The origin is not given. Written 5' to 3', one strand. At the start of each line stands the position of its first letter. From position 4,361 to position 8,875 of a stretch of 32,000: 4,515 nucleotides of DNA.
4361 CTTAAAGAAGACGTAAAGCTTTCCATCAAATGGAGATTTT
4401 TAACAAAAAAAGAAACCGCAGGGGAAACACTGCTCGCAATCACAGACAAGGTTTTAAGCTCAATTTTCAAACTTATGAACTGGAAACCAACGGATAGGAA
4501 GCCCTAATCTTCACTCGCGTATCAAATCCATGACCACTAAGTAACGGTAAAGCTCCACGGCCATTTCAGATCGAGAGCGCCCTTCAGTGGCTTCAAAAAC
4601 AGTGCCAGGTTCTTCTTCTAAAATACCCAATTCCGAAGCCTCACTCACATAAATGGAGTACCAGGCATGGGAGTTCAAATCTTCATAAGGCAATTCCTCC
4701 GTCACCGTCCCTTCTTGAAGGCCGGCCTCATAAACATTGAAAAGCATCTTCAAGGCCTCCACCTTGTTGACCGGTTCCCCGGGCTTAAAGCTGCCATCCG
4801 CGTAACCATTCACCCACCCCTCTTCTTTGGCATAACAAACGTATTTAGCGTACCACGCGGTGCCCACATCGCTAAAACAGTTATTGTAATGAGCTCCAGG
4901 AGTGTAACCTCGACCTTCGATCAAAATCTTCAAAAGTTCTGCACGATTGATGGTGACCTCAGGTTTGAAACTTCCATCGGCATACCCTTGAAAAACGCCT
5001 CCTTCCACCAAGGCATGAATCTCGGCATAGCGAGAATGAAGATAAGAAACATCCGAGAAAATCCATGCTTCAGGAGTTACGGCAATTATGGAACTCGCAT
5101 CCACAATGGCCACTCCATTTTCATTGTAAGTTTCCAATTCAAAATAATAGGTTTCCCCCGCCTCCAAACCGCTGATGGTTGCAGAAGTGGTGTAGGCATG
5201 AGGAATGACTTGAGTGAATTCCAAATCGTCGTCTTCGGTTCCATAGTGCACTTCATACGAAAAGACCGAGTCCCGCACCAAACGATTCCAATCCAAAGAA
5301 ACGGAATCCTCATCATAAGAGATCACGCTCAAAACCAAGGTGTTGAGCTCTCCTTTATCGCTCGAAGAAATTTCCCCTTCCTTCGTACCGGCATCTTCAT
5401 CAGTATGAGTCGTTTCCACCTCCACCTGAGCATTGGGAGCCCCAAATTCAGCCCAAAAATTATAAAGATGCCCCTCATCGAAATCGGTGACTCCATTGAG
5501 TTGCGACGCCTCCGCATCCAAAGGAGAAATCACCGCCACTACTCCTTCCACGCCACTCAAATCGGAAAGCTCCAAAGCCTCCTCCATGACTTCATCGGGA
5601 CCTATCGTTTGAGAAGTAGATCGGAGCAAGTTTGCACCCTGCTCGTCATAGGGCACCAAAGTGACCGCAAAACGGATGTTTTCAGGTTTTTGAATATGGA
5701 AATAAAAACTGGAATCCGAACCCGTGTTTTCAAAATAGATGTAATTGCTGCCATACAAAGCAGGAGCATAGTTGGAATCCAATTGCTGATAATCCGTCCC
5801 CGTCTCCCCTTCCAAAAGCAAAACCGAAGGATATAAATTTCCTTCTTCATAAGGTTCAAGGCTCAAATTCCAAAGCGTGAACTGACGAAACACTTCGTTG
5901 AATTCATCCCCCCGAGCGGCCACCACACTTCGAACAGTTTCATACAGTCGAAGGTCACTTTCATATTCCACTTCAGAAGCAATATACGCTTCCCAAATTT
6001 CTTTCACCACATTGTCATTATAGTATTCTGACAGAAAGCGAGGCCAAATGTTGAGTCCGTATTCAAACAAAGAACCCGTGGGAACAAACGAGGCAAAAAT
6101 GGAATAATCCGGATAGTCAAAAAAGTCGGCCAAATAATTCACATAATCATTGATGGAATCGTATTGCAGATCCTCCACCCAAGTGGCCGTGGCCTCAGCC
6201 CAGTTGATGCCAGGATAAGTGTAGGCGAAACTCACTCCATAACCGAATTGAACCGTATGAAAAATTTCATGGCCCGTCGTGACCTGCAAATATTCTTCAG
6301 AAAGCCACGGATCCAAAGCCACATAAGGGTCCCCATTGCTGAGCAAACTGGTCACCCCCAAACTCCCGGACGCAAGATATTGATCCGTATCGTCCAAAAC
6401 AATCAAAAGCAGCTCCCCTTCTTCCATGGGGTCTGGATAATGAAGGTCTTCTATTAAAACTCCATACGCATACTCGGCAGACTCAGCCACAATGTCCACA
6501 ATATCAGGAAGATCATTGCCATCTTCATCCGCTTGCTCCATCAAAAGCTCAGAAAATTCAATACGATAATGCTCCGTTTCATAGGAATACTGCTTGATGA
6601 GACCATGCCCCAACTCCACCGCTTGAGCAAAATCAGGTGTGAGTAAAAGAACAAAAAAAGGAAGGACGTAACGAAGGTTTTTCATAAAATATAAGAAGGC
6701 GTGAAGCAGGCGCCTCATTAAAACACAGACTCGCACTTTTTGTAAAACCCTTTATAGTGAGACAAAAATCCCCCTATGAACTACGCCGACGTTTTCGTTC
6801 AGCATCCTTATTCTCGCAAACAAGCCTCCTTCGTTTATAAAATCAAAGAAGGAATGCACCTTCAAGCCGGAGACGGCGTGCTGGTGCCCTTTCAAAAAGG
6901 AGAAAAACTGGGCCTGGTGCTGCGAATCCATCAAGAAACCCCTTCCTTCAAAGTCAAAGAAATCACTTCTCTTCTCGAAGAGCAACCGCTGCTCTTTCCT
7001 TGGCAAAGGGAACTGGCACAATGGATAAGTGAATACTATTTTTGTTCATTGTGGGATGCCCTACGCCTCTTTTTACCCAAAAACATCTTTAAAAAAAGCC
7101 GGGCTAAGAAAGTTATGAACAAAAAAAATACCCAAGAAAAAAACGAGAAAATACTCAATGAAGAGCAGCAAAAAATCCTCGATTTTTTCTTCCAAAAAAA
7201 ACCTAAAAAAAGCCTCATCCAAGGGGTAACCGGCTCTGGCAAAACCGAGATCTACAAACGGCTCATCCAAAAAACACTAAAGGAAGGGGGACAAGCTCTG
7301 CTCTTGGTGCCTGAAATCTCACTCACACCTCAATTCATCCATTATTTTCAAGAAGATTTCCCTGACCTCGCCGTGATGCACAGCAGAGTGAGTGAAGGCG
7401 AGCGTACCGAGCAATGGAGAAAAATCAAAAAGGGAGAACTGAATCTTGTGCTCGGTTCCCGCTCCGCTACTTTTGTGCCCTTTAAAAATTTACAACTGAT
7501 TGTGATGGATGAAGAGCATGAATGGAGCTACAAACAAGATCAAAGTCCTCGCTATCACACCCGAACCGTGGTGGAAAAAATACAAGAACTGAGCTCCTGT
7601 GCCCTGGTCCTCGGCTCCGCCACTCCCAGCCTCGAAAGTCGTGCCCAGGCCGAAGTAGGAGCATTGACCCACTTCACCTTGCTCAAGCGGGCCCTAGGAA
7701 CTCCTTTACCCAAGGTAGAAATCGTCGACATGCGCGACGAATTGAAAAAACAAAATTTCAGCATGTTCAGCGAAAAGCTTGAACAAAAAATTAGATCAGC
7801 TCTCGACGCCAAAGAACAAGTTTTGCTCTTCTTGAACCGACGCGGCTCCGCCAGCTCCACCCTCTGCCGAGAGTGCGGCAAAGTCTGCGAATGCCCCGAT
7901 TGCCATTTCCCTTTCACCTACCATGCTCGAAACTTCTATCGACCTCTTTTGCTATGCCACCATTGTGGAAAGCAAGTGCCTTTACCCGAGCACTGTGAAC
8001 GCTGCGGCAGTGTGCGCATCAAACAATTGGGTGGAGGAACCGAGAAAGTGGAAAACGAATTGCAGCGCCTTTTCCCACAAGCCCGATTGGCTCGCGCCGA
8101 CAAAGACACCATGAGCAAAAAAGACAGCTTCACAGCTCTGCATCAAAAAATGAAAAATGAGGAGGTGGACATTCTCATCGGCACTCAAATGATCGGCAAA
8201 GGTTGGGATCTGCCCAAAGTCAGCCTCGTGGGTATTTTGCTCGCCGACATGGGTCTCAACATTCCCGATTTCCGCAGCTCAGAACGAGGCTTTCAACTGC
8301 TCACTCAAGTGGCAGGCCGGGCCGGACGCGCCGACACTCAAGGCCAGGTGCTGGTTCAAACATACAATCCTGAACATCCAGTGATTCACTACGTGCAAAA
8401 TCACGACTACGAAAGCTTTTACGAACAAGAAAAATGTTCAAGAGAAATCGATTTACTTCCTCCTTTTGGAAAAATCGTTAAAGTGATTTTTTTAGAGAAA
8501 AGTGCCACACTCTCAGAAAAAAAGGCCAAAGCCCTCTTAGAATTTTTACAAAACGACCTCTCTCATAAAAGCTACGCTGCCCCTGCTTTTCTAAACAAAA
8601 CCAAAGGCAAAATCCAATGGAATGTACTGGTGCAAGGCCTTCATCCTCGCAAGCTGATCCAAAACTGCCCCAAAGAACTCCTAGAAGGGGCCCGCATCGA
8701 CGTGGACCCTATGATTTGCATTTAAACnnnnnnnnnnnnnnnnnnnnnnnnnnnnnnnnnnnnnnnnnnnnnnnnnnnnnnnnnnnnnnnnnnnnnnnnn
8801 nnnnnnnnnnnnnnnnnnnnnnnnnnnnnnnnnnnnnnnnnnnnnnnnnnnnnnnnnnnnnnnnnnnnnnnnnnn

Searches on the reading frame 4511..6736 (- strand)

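Call 79: search_protein_families(library=pfam, proteins=[window:4511-6736:-], max_evalue=0.001)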
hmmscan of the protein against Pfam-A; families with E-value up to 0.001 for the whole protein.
window:4511-6736:- (741 aa): 3 families
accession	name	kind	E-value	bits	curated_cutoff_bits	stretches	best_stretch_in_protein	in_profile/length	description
PF00395.25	SLH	-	2.8e-25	88.4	20.8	2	621-661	2-43/44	S-layer homology domain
PF00041.27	fn3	-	8.8e-09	35.9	25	1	469-542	6-74/84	Fibronectin type III domain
PF16656.11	Pur_ac_phosph_N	-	4.4e-05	24.4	30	1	468-538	5-82/93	Purple acid Phosphatase, N-terminal domain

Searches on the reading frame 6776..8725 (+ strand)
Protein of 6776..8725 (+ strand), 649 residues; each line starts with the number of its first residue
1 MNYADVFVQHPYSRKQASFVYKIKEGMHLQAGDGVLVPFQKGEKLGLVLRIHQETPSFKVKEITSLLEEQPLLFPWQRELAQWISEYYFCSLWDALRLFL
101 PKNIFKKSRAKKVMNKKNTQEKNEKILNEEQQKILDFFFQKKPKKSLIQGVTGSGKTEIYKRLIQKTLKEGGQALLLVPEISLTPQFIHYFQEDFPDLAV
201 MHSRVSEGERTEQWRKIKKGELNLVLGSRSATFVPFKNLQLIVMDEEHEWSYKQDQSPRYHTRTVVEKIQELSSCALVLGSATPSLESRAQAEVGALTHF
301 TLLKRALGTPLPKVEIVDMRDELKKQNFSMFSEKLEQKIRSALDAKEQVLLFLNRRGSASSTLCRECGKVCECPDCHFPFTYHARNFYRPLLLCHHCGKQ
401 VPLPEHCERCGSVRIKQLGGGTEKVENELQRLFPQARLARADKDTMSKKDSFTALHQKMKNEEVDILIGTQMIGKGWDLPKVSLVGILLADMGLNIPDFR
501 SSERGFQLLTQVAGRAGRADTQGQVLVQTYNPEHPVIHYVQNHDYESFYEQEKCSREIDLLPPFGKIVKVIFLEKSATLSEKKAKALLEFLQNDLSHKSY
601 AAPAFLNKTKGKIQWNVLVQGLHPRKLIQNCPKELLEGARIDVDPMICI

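Call 79: search_protein_families(library=pfam, proteins=[window:6776-8725:+], max_evalue=0.001)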
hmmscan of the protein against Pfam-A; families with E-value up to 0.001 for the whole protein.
window:6776-8725:+ (649 aa): 5 families
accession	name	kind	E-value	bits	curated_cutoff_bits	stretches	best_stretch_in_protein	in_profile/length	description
PF17764.6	PriA_3primeBD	-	7.6e-22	77.4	22.7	1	6-101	2-96/96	3'DNA-binding domain (3'BD)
PF00270.35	DEAD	-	4.7e-19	69.2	26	1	131-287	4-162/167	DEAD/DEAH box helicase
PF04851.21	ResIII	-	1e-15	58.4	22.5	1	127-285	4-163/164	Type III restriction enzyme, res subunit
PF00271.37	Helicase_C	-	1.3e-11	45.1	23.5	1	435-519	39-109/110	Helicase conserved C-terminal domain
PF18074.6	PriA_C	-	0.00012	23.3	26.9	1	563-631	1-73/95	Primosomal protein N C-terminal domain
